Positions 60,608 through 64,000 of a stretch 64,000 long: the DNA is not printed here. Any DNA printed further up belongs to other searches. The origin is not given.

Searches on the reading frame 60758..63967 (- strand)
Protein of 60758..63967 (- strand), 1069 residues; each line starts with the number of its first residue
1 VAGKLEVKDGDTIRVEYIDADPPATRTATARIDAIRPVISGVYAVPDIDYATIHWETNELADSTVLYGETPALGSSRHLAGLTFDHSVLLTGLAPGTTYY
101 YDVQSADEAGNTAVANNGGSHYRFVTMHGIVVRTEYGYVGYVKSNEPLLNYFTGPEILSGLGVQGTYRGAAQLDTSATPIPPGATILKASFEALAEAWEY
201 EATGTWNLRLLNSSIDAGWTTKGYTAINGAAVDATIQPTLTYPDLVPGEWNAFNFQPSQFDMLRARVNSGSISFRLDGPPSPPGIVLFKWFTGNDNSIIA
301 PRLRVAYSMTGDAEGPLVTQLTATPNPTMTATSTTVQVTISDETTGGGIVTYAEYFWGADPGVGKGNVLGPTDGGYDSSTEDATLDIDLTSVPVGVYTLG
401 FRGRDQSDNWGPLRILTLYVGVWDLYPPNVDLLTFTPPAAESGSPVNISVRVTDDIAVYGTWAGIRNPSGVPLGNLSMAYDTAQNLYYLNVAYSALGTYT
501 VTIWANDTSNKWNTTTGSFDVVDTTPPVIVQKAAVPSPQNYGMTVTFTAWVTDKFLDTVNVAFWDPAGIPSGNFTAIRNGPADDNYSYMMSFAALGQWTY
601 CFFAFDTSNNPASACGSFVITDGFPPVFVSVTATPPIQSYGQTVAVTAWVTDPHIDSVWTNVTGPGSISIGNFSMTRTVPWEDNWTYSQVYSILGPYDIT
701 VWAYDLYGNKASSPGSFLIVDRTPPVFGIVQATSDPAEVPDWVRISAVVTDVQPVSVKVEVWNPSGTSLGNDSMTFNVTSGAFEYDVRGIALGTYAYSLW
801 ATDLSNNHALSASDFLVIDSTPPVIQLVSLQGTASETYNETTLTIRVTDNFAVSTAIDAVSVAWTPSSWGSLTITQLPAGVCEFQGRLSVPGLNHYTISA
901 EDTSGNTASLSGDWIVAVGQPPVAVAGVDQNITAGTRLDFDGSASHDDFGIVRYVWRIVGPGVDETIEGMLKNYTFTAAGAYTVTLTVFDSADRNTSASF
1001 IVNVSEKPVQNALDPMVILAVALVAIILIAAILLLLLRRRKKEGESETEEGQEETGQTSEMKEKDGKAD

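Call 51: search_protein_families(library=pfam, proteins=[window:60758-63967:-], max_evalue=0.001)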
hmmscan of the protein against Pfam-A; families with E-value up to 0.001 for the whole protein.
window:60758-63967:- (1069 aa): 5 families
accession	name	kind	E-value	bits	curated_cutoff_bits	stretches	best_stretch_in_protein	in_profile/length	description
PF18911.6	PKD_4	-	2.9e-13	50.1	27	1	920-998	2-79/85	PKD domain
PF13750.12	Big_3_3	-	1.1e-08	35.3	27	0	783-864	5-88/157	Bacterial Ig-like domain (group 3)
PF16656.11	Pur_ac_phosph_N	-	8.4e-07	29.9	30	1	51-108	15-83/93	Purple acid Phosphatase, N-terminal domain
PF00801.26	PKD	-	3.9e-06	27.2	23.5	1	928-1001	7-78/80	PKD domain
PF22352.2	K319L-like_PKD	-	1.3e-05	25.5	27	1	926-1004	1-84/84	K319L-like, PKD domain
